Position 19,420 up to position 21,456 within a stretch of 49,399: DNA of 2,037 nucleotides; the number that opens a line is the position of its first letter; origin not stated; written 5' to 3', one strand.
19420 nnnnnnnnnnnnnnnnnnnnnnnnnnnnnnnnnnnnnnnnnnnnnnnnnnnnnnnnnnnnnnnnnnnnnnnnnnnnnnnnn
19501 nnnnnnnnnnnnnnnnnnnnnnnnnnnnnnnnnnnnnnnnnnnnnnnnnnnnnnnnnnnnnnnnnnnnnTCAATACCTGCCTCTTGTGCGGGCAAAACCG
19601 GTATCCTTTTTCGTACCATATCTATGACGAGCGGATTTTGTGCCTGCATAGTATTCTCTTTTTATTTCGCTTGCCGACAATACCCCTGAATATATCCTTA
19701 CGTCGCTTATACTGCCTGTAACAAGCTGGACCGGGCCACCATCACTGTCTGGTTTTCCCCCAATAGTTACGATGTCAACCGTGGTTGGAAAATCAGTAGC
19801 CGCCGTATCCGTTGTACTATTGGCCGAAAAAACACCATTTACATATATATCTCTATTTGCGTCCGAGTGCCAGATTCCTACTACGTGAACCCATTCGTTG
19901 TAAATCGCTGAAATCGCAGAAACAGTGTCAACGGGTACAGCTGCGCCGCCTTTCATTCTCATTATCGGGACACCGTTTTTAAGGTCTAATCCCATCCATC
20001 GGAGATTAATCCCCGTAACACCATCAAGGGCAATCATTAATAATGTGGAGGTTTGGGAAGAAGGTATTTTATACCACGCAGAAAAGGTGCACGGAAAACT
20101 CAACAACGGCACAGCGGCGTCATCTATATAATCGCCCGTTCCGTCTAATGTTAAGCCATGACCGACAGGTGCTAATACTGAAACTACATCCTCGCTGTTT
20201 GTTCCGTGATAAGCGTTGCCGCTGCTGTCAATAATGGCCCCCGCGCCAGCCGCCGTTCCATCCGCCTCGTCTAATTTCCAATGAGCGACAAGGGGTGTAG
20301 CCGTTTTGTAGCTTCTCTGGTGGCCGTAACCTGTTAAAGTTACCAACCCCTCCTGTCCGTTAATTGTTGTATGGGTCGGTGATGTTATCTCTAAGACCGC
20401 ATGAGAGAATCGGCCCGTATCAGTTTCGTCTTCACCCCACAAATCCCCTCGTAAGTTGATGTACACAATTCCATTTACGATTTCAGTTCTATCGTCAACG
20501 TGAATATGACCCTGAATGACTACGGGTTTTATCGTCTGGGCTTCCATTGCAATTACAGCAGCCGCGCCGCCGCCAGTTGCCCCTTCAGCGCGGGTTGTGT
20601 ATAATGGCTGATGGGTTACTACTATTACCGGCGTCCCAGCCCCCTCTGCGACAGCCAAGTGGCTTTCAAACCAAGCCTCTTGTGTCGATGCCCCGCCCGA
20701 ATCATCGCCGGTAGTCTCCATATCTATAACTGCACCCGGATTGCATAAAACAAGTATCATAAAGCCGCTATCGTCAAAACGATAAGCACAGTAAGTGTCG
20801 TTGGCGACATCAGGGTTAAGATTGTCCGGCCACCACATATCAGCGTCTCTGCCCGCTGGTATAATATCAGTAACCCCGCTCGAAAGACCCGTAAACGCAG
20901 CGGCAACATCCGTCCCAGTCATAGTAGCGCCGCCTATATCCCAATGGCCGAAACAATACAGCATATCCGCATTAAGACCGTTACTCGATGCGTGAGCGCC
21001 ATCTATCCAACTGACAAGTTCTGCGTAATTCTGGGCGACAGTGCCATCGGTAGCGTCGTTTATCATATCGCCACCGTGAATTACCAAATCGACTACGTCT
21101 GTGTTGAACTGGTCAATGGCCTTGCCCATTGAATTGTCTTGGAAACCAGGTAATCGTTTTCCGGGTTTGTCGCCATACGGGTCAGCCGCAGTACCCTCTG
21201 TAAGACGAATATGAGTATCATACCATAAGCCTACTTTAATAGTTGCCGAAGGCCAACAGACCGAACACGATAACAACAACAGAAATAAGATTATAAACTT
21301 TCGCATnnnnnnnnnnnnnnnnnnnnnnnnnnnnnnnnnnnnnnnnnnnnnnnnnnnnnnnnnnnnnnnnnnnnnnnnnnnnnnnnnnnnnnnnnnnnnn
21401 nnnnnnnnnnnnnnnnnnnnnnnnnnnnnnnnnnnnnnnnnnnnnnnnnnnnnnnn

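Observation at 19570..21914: Two exported proteins, one a lipoprotein-type metallophosphoesterase-LamG fusion, encoded inside the head module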

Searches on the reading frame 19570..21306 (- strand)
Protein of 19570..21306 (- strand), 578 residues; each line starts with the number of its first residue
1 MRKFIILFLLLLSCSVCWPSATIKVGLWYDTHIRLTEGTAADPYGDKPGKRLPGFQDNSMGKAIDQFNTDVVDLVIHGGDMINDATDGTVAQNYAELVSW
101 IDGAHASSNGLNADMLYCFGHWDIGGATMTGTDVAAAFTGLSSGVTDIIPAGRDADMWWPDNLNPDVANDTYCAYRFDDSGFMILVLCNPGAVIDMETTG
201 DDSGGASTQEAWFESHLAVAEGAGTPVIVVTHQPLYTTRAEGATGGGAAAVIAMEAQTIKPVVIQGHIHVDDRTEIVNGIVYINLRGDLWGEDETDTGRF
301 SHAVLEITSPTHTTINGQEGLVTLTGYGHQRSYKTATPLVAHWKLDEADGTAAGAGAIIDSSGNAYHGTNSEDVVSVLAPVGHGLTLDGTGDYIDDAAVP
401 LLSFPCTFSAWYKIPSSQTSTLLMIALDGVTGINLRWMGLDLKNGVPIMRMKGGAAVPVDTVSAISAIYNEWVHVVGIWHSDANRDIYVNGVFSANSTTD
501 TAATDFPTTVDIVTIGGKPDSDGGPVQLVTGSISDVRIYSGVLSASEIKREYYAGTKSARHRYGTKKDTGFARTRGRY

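Call 3: search_protein_families(library=pfam, proteins=[window:19570-21306:-], max_evalue=0.01)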
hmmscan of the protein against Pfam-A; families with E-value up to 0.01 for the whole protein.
window:19570-21306:- (578 aa): 4 families
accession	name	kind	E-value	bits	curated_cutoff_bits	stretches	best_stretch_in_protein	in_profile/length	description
PF13385.13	Laminin_G_3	-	6.9e-20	72.2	27.6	1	388-549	1-151/151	Concanavalin A-like lectin/glucanases superfamily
PF00149.33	Metallophos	-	3.8e-06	27.9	21.5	1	53-270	11-190/191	Calcineurin-like phosphoesterase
PF00354.24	Pentaxin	-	0.00045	20.4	25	1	464-556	77-171/194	Pentaxin family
PF12850.12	Metallophos_2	-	0.006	17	27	0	228-306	84-150/154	Calcineurin-like phosphoesterase superfamily domain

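Call 4: search_protein_families(library=phrogs, proteins=[window:19570-21306:-], max_evalue=0.01)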
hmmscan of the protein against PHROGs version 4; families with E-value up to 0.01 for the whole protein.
window:19570-21306:- (578 aa): 2 families
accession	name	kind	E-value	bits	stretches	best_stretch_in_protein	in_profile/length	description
phrog_8510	-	head and packaging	1.5e-11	43.8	1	357-558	706-902/1348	virion structural protein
phrog_22373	-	unknown function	4.1e-05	23.2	1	464-552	336-422/688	-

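Call 9: find_homologous_proteins(query=window:19570-21306:-)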
Query window:19570-21306:- (578 aa): 9 proteins with E <= 0.001 among 8000 candidates.
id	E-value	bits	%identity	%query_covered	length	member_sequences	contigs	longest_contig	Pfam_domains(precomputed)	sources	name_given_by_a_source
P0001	0.0e+0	1176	100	90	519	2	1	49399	PF13385.14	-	-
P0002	1.9e-232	791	63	100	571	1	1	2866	PF13385.14,PF00149.34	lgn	-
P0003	3.5e-184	632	57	96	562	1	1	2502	PF13385.14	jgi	jgi:hypothetical protein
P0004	8.5e-150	518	47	99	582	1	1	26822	PF13385.14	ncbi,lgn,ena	-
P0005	6.8e-140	486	45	99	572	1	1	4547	PF13385.14,PF00149.34,PF02210.32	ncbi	-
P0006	7.5e-140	485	47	95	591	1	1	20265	PF13385.14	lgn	-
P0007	3.8e-100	354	41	100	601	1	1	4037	PF13385.14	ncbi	-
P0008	1.5e-26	111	34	37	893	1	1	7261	PF22925.4,PF07953.21,PF00354.25,PF13385.14,PF02973.23,PF02210.32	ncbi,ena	-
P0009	9.4e-4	36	28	39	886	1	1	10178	PF13385.14,PF02018.24,PF06964.19,PF22848.3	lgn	-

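Call 12: find_encoding_contigs(protein=P0004, flank=10000, max_places=3)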
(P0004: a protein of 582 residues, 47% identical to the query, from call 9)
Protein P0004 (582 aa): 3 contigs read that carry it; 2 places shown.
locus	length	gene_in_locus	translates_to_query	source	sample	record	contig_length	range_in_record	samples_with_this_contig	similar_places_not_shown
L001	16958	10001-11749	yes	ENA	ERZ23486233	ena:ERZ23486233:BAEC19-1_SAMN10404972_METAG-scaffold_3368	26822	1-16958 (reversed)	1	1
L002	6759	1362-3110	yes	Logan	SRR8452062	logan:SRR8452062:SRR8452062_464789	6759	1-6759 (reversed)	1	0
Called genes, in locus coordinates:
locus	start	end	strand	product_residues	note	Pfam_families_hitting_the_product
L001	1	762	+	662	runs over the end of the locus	PF16510:P22_portal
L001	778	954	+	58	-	-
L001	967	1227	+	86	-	-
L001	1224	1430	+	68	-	-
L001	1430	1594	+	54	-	-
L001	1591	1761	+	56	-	-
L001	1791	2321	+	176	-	-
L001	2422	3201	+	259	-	-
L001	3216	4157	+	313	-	-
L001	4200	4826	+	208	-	-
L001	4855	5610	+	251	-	-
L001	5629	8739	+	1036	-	-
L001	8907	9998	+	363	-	-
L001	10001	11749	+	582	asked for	PF13385:Laminin_G_3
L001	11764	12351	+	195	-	-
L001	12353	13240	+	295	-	PF21882:Gp53-like_C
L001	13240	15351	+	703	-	-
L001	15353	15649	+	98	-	-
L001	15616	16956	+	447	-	?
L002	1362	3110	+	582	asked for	PF13385:Laminin_G_3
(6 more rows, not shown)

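Call 13: find_encoding_contigs(protein=P0006, flank=10000, max_places=3)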
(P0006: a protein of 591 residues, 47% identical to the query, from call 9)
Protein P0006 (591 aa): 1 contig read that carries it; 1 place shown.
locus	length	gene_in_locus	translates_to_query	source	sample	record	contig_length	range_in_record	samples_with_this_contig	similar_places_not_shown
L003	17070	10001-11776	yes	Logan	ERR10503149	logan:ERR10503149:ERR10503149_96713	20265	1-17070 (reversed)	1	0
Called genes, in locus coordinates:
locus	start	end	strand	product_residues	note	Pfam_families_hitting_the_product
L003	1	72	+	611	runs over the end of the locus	-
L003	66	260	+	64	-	-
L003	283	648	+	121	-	PF11195:Tad2-like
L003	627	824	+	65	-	-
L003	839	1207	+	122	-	-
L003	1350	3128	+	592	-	-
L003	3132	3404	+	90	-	-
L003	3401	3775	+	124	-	PF09723:Zn_ribbon_8 (weak)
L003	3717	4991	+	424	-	-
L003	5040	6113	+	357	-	-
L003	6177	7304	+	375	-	-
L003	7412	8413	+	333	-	-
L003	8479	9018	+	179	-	-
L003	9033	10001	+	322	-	-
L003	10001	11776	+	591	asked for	PF13385:Laminin_G_3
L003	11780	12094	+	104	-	-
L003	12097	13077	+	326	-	PF13385:Laminin_G_3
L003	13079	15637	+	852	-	PF00041:fn3 (faint)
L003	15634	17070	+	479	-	?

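Call 17: find_encoding_contigs(protein=P0003, flank=5000, max_places=3)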
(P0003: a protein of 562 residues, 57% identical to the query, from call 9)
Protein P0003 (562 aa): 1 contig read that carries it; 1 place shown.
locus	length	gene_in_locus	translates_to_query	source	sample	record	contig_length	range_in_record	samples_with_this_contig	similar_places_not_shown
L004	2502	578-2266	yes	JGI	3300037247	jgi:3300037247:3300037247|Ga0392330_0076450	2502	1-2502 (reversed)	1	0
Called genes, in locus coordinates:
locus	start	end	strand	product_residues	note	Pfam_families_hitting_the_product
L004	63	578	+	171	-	-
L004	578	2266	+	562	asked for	PF13385:Laminin_G_3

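Call 18: find_encoding_contigs(protein=P0002, flank=5000, max_places=3)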
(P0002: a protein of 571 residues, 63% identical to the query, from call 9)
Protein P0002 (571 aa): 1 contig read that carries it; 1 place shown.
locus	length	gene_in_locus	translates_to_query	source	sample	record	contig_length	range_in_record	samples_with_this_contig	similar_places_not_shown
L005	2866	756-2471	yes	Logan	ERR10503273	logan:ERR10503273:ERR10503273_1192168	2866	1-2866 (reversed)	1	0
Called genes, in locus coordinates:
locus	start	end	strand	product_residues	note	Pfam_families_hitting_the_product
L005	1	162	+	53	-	?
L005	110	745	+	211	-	-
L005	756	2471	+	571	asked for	PF00149:Metallophos (faint), PF13385:Laminin_G_3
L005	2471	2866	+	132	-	?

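Call 33: search_solved_structures(query=A1, max_evalue=1, show_alignments=3)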
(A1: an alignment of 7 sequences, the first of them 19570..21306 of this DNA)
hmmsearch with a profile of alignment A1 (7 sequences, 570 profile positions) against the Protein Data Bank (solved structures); distinct sequences matched with E-value up to 1: 34.
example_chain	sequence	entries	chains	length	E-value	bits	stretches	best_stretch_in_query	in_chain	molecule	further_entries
4qvs_A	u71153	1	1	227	6.2e-09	38.2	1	374-544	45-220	S-layer domain-containing protein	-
2nxf_A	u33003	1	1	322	9e-08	34.4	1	198-282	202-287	Putative dimetal phosphatase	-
9b6m_B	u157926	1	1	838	0.00037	22.4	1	427-544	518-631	PG1 heavy chain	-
1xzw_A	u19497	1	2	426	0.00069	21.5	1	169-277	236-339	purple acid phosphatase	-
1sli_A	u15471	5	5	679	0.0015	20.5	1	408-542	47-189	INTRAMOLECULAR TRANS-SIALIDASE | SIALIDASE L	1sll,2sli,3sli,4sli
2qfp_A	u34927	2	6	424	0.0032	19.3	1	175-275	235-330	Purple acid phosphatase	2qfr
4dhl_A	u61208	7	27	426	0.0032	19.3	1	175-275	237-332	Purple acid phosphatase | Fe(3+)-Zn(2+) purple acid phosphatase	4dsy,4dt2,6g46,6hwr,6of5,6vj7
6hwr_D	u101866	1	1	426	0.0032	19.3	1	175-275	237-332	Fe(3+)-Zn(2+) purple acid phosphatase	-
8brn_A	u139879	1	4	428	0.0032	19.3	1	175-275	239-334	Fe(3+)-Zn(2+) purple acid phosphatase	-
6ofd_A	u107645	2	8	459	0.0037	19.1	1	175-275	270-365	Fe(3+)-Zn(2+) purple acid phosphatase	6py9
1kbp_A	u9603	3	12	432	0.0037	19.1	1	175-275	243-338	PURPLE ACID PHOSPHATASE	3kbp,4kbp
1qfc_A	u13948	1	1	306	0.029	16.2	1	197-276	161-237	PROTEIN (PURPLE ACID PHOSPHATASE)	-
1qhw_A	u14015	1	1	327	0.033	16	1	197-276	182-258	PROTEIN (PURPLE ACID PHOSPHATASE)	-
2bq8_X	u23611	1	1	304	0.095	14.5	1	198-276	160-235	TARTRATE-RESISTANT ACID PHOSPHATASE TYPE 5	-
1war_A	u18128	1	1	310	0.099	14.4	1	198-276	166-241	HUMAN PURPLE ACID PHOSPHATASE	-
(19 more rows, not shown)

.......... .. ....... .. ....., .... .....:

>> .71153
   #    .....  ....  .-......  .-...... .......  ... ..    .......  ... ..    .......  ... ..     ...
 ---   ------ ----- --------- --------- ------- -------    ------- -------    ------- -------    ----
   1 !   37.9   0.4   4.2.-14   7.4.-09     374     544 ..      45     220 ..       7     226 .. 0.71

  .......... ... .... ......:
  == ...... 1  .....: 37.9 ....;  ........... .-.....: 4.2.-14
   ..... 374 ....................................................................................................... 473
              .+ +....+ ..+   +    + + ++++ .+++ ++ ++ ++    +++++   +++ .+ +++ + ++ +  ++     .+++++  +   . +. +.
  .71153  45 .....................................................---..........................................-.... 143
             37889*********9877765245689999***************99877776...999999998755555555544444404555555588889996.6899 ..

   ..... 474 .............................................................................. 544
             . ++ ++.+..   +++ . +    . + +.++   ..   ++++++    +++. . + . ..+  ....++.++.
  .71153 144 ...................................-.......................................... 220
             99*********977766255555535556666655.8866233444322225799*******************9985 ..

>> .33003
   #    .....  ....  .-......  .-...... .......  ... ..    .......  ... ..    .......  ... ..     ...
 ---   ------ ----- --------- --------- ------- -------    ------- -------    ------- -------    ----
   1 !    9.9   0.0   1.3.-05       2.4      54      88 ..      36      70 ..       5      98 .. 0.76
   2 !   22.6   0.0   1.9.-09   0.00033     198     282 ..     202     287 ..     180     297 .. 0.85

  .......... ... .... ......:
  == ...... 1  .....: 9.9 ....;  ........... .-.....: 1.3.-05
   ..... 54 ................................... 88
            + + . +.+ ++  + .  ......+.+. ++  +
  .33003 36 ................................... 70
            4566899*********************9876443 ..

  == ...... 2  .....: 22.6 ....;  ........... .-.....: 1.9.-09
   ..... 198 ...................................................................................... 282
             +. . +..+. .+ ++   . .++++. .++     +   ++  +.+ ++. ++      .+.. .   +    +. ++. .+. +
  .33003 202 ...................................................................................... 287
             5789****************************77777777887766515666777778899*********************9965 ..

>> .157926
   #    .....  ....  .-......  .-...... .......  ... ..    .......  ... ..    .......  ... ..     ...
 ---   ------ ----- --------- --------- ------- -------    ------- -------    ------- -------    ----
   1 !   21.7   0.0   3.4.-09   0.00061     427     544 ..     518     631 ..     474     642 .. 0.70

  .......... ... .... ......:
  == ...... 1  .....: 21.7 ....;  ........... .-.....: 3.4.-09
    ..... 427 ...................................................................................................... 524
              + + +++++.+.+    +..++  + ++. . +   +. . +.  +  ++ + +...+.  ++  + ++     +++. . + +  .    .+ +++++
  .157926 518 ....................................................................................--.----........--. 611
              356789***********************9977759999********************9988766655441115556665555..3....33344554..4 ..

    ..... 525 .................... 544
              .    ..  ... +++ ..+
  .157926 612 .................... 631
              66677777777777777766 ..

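Call 37: search_protein_families(library=phrogs, proteins=[L001:8907-9998:+, L001:11764-12351:+], max_evalue=0.001)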
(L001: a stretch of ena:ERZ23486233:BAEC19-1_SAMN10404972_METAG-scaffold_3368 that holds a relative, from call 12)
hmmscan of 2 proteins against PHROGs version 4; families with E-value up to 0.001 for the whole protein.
L001:8907-9998:+ (363 aa): 0 families

L001:11764-12351:+ (195 aa): 0 families

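Call 43: predict_structure(alignment_id=A1)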
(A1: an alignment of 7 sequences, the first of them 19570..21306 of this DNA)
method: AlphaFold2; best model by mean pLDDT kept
length: 578 residues; sequences in the alignment: 7
mean_pLDDT: 58.0   pTM: 0.51
mean pLDDT of the five models: 58.0, 56.2, 54.6, 54.6, 52.4
residues with pLDDT >= 90: 4; 70-90: 169; 50-70: 225; < 50: 180
segments of 3 or more residues with pLDDT < 50: 1-5, 7-19, 46-48, 124-126, 144-147, 149-152, 165-170, 311-319, 326-403, 498-512, 516-519, 521-530, 557-578
pLDDT, mean of each block of 10 residues (from residue 1): 44 40 78 59 54 67 82 78 54 73 83 73 52 61 50 64 53 74 78 74 79 89 79 66 70 79 73 65 65 54 68 40 49 26 26 23 24 26 24 29 59 65 61 63 74 60 59 73 71 63 46 48 46 55 65 51 30 26
secondary structure, 60 per line:
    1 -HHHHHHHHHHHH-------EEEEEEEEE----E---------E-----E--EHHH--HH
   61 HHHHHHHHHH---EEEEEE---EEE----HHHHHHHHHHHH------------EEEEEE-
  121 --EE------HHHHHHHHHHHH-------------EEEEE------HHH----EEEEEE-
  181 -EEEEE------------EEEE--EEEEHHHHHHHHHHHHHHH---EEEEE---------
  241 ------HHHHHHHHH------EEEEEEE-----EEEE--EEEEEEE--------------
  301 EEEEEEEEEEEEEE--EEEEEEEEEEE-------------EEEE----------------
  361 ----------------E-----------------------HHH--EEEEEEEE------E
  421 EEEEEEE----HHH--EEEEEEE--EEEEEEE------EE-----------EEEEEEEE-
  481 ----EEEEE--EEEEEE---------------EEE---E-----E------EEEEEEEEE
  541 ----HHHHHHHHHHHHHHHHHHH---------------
elements in order: H2-13 E21-29 H59-70 E74-79 E83-85 H90-101 E114-119 H131-142 E156-160 E174-179 E182-186 E199-202 E205-208 H209-223 E227-231 H247-255 E262-268 E274-277 E280-286 E301-314 E317-327 E341-344 E406-413 E420-427 E437-443 E446-452 E472-479 E485-489 E492-497 E513-515 E532-540 H545-563

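Call 47: search_protein_families(library=ncbifam, proteins=[window:19570-21306:-], max_evalue=0.01)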
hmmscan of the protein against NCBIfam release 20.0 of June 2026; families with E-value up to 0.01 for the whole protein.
window:19570-21306:- (578 aa): 1 family
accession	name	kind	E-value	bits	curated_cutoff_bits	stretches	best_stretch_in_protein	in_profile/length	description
NF052521.1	TafC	equivalog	0.00084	18.5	410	1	462-554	274-362/373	TafC family fimbrial protein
